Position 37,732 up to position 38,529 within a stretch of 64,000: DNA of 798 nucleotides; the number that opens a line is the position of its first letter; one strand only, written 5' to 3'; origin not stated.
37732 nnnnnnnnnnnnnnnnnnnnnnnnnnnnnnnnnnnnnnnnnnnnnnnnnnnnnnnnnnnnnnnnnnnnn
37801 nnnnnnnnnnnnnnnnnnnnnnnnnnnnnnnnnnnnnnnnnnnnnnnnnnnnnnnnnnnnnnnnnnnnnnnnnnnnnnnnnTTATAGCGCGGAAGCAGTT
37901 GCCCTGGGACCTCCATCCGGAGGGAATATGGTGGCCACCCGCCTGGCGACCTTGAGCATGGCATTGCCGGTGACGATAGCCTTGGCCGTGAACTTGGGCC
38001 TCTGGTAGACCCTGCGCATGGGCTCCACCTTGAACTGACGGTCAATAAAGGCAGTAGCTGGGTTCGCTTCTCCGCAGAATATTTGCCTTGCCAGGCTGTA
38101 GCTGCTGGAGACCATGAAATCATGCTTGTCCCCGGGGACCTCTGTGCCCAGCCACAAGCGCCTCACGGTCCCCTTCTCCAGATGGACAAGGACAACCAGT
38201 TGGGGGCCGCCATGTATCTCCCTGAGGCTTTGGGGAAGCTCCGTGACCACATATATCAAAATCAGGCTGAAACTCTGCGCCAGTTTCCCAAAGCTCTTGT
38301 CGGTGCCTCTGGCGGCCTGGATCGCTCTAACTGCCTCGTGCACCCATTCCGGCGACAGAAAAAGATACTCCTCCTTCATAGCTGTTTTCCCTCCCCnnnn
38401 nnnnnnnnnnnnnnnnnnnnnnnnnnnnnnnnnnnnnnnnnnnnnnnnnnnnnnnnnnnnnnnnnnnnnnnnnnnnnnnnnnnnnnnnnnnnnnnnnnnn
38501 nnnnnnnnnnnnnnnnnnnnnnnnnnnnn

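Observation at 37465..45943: Extended sulfur-assimilation and protein-thiocarboxylate cluster: Rrf2-cysK-cysM-moeB-cysO(GG+SGS) | TauE-cysH-sulfite reductase-tusA-hemerythrin-dsrE-SCP2-JAMM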

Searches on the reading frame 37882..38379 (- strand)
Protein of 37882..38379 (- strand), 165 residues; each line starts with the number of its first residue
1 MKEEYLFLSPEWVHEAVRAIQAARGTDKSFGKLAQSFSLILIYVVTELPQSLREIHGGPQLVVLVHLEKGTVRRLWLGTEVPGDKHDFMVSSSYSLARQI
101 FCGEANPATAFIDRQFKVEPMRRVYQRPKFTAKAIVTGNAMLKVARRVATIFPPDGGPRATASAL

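Call 4: search_protein_families(library=pfam, proteins=[window:37882-38379:-], max_evalue=0.01)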
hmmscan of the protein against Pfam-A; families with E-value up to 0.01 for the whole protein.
window:37882-38379:- (165 aa): 0 families
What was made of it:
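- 37882..38379 (-): SCP2-fold protein, third member of the trio. It has no Pfam hit (call 4).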

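Call 6: search_protein_families(library=ncbifam, proteins=[window:37882-38379:-], max_evalue=0.01)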
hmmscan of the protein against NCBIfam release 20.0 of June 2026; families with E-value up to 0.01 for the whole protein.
window:37882-38379:- (165 aa): 0 families

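Call 8: find_homologous_proteins(query=window:37882-38379:-)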
Query window:37882-38379:- (165 aa): 27 proteins with E <= 0.001 among 141 candidates.
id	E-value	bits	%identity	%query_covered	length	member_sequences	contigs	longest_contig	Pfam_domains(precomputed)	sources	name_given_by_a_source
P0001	1.4e-103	361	100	100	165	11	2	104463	-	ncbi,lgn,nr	ncbi:MAG: hypothetical protein KJ624_04545 [Chloroflexi bacterium]|nr:hypothetical protein [Chlorofl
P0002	1.1e-91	323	87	100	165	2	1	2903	-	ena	-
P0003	1.2e-91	323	87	100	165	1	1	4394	-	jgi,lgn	jgi:putative sterol carrier protein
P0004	1.2e-88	313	88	100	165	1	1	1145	-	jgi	-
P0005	1.0e-77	277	76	100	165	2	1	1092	-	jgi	-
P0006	6.7e-77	275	75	100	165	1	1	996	-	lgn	-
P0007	4.3e-70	253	72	93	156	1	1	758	-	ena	-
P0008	3.1e-69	250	77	94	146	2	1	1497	-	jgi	jgi:putative sterol carrier protein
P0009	2.2e-66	240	66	96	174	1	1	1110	-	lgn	-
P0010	3.0e-66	240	71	94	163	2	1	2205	-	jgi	jgi:putative sterol carrier protein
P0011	6.0e-65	236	66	94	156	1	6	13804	-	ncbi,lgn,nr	ncbi:MAG: hypothetical protein HYU86_08055 [Chloroflexi bacterium]|nr:hypothetical protein [Chlorofl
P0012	4.6e-64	233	65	99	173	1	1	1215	-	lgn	-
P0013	3.5e-63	230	68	93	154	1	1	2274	-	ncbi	-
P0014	5.5e-62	226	66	94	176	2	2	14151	-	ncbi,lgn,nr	ncbi:MAG: hypothetical protein HY669_04400 [Chloroflexi bacterium]|nr:hypothetical protein [Chlorofl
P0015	9.9e-62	225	66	92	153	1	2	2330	-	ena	-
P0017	3.0e-59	217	63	93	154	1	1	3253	-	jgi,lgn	-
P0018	1.1e-57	212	61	93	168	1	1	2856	-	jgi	-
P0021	2.2e-47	179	54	100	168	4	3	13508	PF02036.23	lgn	-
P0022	6.9e-46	174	56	92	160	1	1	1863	PF02036.23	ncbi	-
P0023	1.1e-45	173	53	97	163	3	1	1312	PF02036.23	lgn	-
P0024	3.0e-44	169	53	98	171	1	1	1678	PF02036.23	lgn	-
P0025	1.1e-42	164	49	92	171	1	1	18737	PF02036.23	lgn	-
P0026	2.9e-42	162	85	55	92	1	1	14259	-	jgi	-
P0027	1.4e-37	147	44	93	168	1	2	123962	-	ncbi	-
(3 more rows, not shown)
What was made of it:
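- Checked: Homologs at about 50% identity carry PF02036 (call 8).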

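Call 9: find_encoding_contigs(protein=P0027, flank=10000, max_places=3)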
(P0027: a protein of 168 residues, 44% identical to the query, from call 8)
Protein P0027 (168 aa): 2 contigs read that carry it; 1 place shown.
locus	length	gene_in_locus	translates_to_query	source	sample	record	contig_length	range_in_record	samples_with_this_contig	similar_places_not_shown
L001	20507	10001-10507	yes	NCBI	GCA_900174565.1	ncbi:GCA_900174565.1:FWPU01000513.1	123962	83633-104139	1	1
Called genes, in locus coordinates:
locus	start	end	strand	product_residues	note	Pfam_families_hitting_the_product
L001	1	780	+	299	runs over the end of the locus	PF02899:Phage_int_SAM_1, PF00589:Phage_integrase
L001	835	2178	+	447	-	PF01743:PolyA_pol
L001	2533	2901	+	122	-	-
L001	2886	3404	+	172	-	-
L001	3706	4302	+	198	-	-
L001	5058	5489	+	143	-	PF00355:Rieske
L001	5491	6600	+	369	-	PF00033:Cytochrome_B, PF13631:Cytochrom_B_N_2, PF00032:Cytochrom_B_C (weak)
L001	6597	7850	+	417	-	PF09699:Paired_CXXCH_1 (faint), PF14522:Cytochrome_C7 (faint), PF22113:Mtrc-MtrF_II-IV_dom (faint), PF14537:Cytochrom_c3_2 (weak)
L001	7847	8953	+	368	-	PF22113:Mtrc-MtrF_II-IV_dom (faint), PF14522:Cytochrome_C7 (faint), PF13435:Cytochrome_C554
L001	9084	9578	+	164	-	PF01814:Hemerythrin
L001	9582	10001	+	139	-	PF13686:DrsE_2 (faint)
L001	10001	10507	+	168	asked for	-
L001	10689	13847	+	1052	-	PF13620:CarboxypepD_reg, PF13715:CarbopepD_reg_2 (weak), PF25183:OMP_b-brl_4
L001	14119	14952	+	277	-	-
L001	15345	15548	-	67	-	-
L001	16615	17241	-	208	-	PF02371:Transposase_20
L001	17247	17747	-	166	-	PF01548:DEDD_Tnp_IS110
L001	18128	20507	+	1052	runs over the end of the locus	PF13620:CarboxypepD_reg, PF13715:CarbopepD_reg_2 (weak), PF25183:OMP_b-brl_4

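Call 10: find_encoding_contigs(protein=P0025, flank=10000, max_places=3)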
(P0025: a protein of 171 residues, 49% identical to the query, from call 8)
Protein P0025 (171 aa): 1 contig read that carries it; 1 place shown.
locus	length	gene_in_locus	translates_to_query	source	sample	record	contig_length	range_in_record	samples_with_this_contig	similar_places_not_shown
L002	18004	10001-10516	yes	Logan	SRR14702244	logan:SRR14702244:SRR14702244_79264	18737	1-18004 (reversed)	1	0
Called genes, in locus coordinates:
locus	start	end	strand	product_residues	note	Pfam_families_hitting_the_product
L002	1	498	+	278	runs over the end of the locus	PF10418:DHODB_Fe-S_bind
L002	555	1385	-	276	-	PF03239:FTR1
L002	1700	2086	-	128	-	-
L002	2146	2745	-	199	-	PF06168:DUF981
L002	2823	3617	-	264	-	PF01040:UbiA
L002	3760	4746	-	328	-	PF00348:polyprenyl_synt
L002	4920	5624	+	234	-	PF01022:HTH_5, PF12840:HTH_20, PF14196:ATC_hydrolase (weak)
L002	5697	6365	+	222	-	PF01209:Ubie_methyltran, PF13489:Methyltransf_23 (weak), PF05175:MTS (weak), PF13847:Methyltransf_31, PF08241:Methyltransf_11, PF08242:Methyltransf_12, PF13649:Methyltransf_25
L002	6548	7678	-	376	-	PF00899:ThiF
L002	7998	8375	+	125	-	-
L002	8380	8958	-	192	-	-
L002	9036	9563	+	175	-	PF01814:Hemerythrin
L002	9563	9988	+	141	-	PF13686:DrsE_2 (faint), PF02635:DsrE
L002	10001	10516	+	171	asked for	PF02036:SCP2 (faint)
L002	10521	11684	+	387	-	PF00291:PALP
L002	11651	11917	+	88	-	PF01206:TusA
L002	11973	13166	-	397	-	PF06609:TRI12 (weak), PF00083:Sugar_tr, PF07690:MFS_1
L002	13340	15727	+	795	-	PF00890:FAD_binding_2 (weak), PF01266:DAO (weak), PF12831:FAD_oxidored (weak), PF13450:NAD_binding_8, PF00037:Fer4 (weak), PF12838:Fer4_7, PF13187:Fer4_9 (weak), PF02662:FlpD, +7 more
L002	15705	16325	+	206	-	PF12838:Fer4_7 (faint), PF13183:Fer4_8, PF13187:Fer4_9, PF13534:Fer4_17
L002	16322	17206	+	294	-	PF02754:CCG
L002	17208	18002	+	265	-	?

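Call 11: find_encoding_contigs(protein=P0021, flank=10000, max_places=3)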
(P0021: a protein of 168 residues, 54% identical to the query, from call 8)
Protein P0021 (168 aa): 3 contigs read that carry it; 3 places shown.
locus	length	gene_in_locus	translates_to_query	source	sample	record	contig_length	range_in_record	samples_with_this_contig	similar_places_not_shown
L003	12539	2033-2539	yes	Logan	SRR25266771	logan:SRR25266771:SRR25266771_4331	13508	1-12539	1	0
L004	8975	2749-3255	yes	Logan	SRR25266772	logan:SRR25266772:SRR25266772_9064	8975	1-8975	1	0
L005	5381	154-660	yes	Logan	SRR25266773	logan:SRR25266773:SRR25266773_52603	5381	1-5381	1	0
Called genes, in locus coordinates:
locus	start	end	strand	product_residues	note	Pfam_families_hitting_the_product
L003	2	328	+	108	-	?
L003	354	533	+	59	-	-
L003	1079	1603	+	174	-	PF01814:Hemerythrin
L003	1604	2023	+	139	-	PF02635:DsrE (weak), PF13686:DrsE_2 (faint)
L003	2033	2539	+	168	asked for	PF02036:SCP2 (weak)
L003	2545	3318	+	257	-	PF01869:BcrAD_BadFG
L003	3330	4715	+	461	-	PF06050:HGD-D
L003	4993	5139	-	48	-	-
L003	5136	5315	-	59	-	-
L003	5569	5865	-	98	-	PF12802:MarR_2 (weak), PF13412:HTH_24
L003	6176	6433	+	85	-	-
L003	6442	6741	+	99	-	-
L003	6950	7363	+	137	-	PF03459:TOBE (faint)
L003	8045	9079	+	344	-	PF12849:PBP_like_2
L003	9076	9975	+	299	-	PF00528:BPD_transp_1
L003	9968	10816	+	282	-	PF00528:BPD_transp_1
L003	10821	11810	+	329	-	PF02463:SMC_N (faint), PF13476:AAA_23 (weak), PF00005:ABC_tran, PF13304:AAA_21 (faint), PF01206:TusA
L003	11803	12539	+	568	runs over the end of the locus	?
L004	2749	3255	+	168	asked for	PF02036:SCP2 (weak)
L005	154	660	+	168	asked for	PF02036:SCP2 (weak)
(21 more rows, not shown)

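Call 13: find_encoding_contigs(protein=P0011, flank=10000, max_places=3)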
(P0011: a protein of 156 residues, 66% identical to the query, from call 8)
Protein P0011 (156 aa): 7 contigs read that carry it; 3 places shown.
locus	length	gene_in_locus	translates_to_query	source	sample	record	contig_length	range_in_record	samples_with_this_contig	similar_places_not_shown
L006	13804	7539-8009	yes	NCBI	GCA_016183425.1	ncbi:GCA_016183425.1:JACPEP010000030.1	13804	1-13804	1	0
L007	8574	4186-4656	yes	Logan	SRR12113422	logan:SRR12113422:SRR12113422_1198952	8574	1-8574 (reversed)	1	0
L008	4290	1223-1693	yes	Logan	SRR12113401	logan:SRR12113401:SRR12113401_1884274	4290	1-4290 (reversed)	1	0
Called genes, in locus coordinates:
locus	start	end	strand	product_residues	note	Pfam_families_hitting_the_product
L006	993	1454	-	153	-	PF01668:SmpB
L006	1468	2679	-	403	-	PF22694:CtpB_N-like (weak), PF00595:PDZ, PF13180:PDZ_2, PF17820:PDZ_6, PF03572:Peptidase_S41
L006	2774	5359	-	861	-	PF01624:MutS_I, PF05188:MutS_II, PF05192:MutS_III, PF05190:MutS_IV, PF00488:MutS_V, PF27441:MutS_C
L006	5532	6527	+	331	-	PF03460:NIR_SIR_ferr, PF13484:Fer4_16 (faint), PF01077:NIR_SIR, PF00037:Fer4 (faint), PF13237:Fer4_10 (weak), PF12838:Fer4_7 (weak), PF13187:Fer4_9 (weak), PF12797:Fer4_2 (weak), +1 more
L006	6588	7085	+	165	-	PF01814:Hemerythrin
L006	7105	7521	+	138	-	PF13686:DrsE_2 (faint), PF02635:DsrE (weak)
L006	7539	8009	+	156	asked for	-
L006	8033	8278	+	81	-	PF01206:TusA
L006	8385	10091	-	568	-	PF01268:FTHFS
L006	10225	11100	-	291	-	PF00763:THF_DHG_CYH, PF02882:THF_DHG_CYH_C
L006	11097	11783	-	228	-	PF02511:Thy1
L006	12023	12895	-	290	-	PF02219:MTHFR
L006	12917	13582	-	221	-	PF12225:DUF5981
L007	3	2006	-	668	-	?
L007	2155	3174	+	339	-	PF03460:NIR_SIR_ferr, PF13484:Fer4_16 (faint), PF00037:Fer4 (faint), PF01077:NIR_SIR, PF13237:Fer4_10 (weak), PF12838:Fer4_7 (weak), PF13187:Fer4_9 (weak), PF12797:Fer4_2 (weak), +1 more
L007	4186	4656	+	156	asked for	-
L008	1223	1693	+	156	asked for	-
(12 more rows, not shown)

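Call 14: find_encoding_contigs(protein=P0014, flank=10000, max_places=2)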
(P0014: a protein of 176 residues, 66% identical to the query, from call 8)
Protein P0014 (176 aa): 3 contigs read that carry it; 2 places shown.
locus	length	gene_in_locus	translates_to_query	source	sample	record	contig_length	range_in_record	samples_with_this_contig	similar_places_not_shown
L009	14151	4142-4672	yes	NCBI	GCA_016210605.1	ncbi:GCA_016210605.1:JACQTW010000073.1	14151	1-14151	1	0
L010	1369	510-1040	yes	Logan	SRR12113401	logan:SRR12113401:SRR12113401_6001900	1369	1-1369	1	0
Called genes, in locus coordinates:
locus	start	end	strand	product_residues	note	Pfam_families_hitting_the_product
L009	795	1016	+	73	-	PF09834:DUF2061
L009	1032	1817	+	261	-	PF01507:PAPS_reduct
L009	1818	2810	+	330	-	PF03460:NIR_SIR_ferr, PF01077:NIR_SIR, PF12797:Fer4_2 (faint), PF13237:Fer4_10 (weak), PF12838:Fer4_7, PF13187:Fer4_9 (weak), PF00037:Fer4, PF12837:Fer4_6 (weak)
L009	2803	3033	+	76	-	PF01206:TusA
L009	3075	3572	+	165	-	PF01814:Hemerythrin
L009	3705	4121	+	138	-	PF02635:DsrE, PF13686:DrsE_2 (weak)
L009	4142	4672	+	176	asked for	-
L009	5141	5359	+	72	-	-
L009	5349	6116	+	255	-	PF00005:ABC_tran, PF02463:SMC_N (faint), PF13304:AAA_21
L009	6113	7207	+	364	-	PF12679:ABC2_membrane_2, PF12698:ABC2_membrane_3, PF01061:ABC2_membrane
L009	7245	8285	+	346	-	PF01008:IF-2B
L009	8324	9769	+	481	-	PF01637:ATPase_2 (faint), PF13191:AAA_16 (faint), PF13173:AAA_14, PF13401:AAA_22, PF13635:DUF4143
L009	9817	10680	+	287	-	PF01048:PNP_UDP_1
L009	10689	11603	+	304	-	PF06564:CBP_BcsQ (faint), PF09140:MipZ (faint), PF10609:ParA (faint), PF13614:AAA_31, PF01656:CbiA, PF02374:ArsA_ATPase (weak)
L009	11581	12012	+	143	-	-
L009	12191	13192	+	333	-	-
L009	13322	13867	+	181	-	PF03266:NTPase_1, PF13245:AAA_19 (weak)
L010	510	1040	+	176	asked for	-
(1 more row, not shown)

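Call 15: find_encoding_contigs(protein=P0026, flank=10000, max_places=2)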
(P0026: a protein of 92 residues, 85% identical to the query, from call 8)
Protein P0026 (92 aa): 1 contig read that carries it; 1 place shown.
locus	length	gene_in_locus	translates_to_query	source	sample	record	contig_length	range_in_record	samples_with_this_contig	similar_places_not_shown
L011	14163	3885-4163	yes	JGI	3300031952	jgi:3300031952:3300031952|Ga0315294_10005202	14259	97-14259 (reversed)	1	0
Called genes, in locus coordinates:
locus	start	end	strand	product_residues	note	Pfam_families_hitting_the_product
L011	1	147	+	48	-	?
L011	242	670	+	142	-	PF02082:Rrf2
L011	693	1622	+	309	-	PF00291:PALP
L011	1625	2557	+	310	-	PF00291:PALP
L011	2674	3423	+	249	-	PF00899:ThiF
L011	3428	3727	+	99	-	PF02597:ThiS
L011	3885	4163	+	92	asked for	-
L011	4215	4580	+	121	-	PF01398:JAB (weak), PF14464:Prok-JAB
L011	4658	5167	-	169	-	-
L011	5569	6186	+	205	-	PF12728:HTH_17, PF13411:MerR_1 (weak), PF00376:MerR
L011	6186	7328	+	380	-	PF04055:Radical_SAM, PF13353:Fer4_12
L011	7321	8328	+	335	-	PF04055:Radical_SAM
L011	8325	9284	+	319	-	PF13404:HTH_AsnC-type (weak), PF22451:NirdL-like_HTH, PF17805:AsnC_trans_reg2, PF22451:NirdL-like_HTH, PF17805:AsnC_trans_reg2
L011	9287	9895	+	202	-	PF13241:NAD_binding_7, PF14824:Sirohm_synth_M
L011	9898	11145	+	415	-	PF05201:GlutR_N, PF01488:Shikimate_DH, PF00745:GlutR_dimer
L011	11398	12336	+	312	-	PF01379:Porphobil_deam, PF03900:Porphobil_deamC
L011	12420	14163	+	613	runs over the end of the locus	?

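Call 19: find_related_loci(query=A1, collection=genome_contigs, flank=10000)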
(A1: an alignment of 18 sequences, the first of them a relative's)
Query A1 (165 aa) in genome_contigs; peptide patterns used: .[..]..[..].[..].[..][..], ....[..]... (x = any residue, [..] = any of these).
43 stretches matched a pattern; 3 encode a relative of the query (tblastn E <= 1e-3); 3 distinct loci.
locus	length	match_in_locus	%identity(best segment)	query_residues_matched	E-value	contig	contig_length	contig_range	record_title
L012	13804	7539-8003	66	1-155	4e-73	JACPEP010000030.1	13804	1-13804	MAG: Chloroflexi bacterium isolate NC_groundwater_338_Ag_B-0.1um_58_18 GD18-4_B1_scaffold_1295803, whole genome shotgun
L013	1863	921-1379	56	1-152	8e-56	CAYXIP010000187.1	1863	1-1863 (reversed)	MAG TPA_asm: uncultured Candidatus Methanoperedens sp. isolate SRP093762_co1_13 genome assembly, contig: NODE_33872_leng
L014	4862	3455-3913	54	1-152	3e-54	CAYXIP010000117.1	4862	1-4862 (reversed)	MAG TPA_asm: uncultured Candidatus Methanoperedens sp. isolate SRP093762_co1_13 genome assembly, contig: NODE_9338_lengt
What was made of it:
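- Tried and rejected: Genome-collection scan for the SCP2-like family: only 3 loci came back, from one Chloroflexi MAG and one Methanoperedens MAG (call 19).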

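Call 24: predict_structure(alignment_id=A1)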
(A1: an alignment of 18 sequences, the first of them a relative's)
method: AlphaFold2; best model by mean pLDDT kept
length: 165 residues; sequences in the alignment: 18
mean_pLDDT: 86.7   pTM: 0.79
mean pLDDT of the five models: 86.7, 86.2, 83.2, 82.9, 78.2
residues with pLDDT >= 90: 90; 70-90: 63; 50-70: 2; < 50: 10
segments of 3 or more residues with pLDDT < 50: 157-165
pLDDT, mean of each block of 10 residues (from residue 1): 83 94 90 87 94 93 92 92 88 94 89 89 83 85 91 66 40
secondary structure, 60 per line:
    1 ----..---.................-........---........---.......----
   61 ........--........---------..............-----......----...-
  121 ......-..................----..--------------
elements in order: H10-26 H28-35 E39-46 H50-56 E61-68 E71-78 E88-93 H94-101 H107-112 E117-119 H121-126 H128-145
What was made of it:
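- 37882..38379 (-): The AF2 model has pLDDT 86.7 (call 24).
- Checked: The AlphaFold model has pLDDT 86.7 (call 24).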
